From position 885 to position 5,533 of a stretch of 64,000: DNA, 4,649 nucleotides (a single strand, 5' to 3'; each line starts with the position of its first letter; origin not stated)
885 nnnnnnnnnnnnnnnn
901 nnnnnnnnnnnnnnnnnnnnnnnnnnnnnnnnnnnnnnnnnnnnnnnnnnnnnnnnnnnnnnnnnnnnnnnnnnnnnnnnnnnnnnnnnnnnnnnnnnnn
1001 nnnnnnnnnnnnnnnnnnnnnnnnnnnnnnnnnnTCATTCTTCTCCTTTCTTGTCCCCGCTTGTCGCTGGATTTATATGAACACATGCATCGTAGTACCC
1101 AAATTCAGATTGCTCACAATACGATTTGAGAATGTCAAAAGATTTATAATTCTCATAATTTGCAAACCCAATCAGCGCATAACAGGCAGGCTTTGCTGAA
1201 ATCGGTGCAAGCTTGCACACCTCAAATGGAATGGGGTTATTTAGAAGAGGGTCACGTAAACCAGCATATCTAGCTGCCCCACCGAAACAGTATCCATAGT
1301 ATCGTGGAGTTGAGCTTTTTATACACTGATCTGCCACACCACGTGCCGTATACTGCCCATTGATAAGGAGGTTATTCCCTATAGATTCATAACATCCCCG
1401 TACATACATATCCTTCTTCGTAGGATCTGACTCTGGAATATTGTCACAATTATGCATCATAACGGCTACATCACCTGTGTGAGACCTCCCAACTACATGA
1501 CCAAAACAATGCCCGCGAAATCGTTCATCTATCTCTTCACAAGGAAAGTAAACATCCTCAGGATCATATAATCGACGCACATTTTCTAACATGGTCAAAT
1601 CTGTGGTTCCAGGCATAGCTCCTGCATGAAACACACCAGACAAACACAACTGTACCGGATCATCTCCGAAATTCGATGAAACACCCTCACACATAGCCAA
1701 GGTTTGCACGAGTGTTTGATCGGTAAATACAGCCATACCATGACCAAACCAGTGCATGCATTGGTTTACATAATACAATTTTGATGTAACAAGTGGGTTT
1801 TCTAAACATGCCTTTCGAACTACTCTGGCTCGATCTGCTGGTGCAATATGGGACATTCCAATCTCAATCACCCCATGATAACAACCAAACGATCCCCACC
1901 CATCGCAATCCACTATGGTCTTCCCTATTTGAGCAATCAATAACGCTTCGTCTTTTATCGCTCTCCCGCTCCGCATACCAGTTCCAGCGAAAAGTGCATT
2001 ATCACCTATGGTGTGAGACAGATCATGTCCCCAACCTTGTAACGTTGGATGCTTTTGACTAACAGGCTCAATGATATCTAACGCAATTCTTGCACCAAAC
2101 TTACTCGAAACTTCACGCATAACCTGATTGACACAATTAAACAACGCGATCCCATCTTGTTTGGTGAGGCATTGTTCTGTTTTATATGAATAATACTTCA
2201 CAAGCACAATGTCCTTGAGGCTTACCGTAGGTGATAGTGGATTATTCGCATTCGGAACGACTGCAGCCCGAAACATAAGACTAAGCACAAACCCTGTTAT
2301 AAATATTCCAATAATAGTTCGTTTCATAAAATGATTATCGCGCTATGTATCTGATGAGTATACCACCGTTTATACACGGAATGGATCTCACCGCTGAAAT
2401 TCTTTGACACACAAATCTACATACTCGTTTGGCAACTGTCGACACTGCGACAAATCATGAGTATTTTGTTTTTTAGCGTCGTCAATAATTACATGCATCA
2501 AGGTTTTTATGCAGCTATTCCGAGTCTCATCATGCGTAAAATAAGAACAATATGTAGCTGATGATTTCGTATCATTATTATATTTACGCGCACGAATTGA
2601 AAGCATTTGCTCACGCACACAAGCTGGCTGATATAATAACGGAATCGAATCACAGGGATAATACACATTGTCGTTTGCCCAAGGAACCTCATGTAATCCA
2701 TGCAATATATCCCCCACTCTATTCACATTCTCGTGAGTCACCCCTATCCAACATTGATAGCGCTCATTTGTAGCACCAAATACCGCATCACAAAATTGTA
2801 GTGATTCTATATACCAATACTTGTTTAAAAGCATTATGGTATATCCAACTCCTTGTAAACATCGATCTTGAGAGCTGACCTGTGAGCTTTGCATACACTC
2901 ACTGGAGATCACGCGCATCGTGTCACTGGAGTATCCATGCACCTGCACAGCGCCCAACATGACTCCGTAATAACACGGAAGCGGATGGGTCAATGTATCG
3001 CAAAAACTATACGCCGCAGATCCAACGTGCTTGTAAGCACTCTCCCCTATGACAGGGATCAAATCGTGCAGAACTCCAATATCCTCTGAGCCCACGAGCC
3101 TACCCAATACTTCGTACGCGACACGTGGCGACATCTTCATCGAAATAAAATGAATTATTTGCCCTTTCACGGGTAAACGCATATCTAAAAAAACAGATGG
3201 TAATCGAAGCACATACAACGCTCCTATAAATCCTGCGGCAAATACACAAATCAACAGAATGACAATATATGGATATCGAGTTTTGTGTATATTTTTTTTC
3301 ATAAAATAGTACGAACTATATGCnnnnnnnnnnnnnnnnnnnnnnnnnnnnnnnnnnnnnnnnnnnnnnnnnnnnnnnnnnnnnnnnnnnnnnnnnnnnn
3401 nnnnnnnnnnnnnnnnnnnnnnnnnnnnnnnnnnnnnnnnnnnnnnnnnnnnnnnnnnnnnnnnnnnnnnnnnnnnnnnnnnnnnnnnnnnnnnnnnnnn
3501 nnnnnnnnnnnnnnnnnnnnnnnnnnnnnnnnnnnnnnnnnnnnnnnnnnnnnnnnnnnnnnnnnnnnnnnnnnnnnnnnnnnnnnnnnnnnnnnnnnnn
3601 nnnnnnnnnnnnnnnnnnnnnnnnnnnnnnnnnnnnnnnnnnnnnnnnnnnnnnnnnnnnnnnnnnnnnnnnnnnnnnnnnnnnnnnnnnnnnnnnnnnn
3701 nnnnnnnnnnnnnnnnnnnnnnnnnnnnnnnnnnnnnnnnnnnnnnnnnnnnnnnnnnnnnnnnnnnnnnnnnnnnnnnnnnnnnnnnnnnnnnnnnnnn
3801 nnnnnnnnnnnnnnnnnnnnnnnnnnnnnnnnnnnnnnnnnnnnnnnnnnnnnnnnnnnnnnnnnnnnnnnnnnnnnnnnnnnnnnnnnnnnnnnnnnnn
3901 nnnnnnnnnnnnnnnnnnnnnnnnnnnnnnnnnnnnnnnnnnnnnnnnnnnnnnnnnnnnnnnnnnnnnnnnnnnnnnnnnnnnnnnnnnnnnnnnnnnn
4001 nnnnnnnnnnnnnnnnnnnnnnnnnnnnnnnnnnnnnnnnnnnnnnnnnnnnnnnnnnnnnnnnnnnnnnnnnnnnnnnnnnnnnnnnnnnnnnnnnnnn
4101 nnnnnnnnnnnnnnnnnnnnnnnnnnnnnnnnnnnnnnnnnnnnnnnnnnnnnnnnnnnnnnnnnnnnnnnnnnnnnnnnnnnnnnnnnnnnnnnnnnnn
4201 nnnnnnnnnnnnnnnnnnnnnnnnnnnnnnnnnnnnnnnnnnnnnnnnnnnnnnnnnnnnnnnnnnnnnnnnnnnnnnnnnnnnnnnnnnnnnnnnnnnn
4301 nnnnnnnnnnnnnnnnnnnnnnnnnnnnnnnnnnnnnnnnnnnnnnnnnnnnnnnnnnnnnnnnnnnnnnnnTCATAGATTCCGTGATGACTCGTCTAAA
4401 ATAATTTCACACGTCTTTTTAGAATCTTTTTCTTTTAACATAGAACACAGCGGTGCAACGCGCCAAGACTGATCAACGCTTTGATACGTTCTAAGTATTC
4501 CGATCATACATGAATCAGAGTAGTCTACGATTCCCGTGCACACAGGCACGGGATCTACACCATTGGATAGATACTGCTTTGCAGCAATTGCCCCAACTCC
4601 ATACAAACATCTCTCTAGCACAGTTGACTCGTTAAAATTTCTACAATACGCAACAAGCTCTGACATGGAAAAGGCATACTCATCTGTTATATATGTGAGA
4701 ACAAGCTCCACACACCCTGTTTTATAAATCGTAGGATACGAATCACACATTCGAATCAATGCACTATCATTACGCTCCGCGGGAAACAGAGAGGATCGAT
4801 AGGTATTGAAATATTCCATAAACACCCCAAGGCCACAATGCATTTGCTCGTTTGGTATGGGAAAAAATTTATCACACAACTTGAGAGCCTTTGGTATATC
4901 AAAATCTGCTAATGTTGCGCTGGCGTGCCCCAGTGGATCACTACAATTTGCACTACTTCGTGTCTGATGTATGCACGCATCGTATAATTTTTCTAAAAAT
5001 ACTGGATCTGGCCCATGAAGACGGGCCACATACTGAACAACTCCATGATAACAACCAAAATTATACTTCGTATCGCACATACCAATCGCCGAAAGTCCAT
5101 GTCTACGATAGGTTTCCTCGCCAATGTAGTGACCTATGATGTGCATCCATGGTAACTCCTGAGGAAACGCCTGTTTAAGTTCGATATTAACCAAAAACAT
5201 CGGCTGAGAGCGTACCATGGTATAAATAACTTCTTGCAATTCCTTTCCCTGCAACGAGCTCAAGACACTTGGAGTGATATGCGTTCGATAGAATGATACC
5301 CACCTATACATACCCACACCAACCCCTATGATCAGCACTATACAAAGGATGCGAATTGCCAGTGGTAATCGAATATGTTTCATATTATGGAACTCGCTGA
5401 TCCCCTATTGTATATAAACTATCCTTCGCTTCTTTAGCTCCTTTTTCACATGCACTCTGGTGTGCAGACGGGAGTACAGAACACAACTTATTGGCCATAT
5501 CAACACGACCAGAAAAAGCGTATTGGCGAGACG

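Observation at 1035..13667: Tandem array of 10 diversified paralogs of an unrecognised, membrane-anchored Cys/His-rich protein family, with two more distal members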

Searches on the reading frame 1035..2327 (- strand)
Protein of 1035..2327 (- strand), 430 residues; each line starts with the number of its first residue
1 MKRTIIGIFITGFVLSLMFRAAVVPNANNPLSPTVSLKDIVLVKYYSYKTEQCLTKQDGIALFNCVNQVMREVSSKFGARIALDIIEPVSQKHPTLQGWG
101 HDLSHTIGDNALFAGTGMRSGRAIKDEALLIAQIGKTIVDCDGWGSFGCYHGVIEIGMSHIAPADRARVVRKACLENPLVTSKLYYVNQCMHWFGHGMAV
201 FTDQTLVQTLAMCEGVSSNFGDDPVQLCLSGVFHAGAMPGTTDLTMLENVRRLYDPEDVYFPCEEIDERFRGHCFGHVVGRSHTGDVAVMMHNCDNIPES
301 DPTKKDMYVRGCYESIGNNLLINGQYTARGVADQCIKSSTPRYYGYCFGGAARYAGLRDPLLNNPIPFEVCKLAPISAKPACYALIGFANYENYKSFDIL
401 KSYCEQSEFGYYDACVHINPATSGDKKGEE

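Call 4: search_protein_families(library=pfam, proteins=[window:1035-2327:-], max_evalue=1)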
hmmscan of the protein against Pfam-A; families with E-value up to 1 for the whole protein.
window:1035-2327:- (430 aa): 0 families

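Call 5: search_protein_families(library=ncbifam, proteins=[window:1035-2327:-], max_evalue=1)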
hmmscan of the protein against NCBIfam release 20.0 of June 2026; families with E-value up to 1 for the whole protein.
window:1035-2327:- (430 aa): 0 families

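Call 82: search_protein_families(library=padloc, proteins=[window:1035-2327:-], max_evalue=0.01)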
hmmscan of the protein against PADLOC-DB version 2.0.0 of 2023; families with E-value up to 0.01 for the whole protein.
window:1035-2327:- (430 aa): 0 families

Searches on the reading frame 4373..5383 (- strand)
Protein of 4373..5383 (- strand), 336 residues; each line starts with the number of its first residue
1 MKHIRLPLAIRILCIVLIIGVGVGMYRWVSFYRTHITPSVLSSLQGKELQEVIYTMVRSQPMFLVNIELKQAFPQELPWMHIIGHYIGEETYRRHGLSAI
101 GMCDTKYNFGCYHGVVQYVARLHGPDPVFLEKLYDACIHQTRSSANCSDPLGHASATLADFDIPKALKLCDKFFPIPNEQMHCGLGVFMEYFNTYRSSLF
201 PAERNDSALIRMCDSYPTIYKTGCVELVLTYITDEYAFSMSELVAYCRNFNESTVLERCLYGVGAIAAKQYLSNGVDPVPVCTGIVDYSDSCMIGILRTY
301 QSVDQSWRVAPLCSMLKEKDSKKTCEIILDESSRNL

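Call 4: search_protein_families(library=pfam, proteins=[window:4373-5383:-], max_evalue=1)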
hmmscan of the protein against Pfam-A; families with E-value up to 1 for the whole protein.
window:4373-5383:- (336 aa): 0 families

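Call 5: search_protein_families(library=ncbifam, proteins=[window:4373-5383:-], max_evalue=1)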
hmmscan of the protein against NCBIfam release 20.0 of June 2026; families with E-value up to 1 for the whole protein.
window:4373-5383:- (336 aa): 1 family
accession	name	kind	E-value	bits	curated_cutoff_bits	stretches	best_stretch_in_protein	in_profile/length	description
NF011883.0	PRK15356.1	equivalog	0.16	12.1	138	1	147-181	46-78/80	type III secretion system protein SsaH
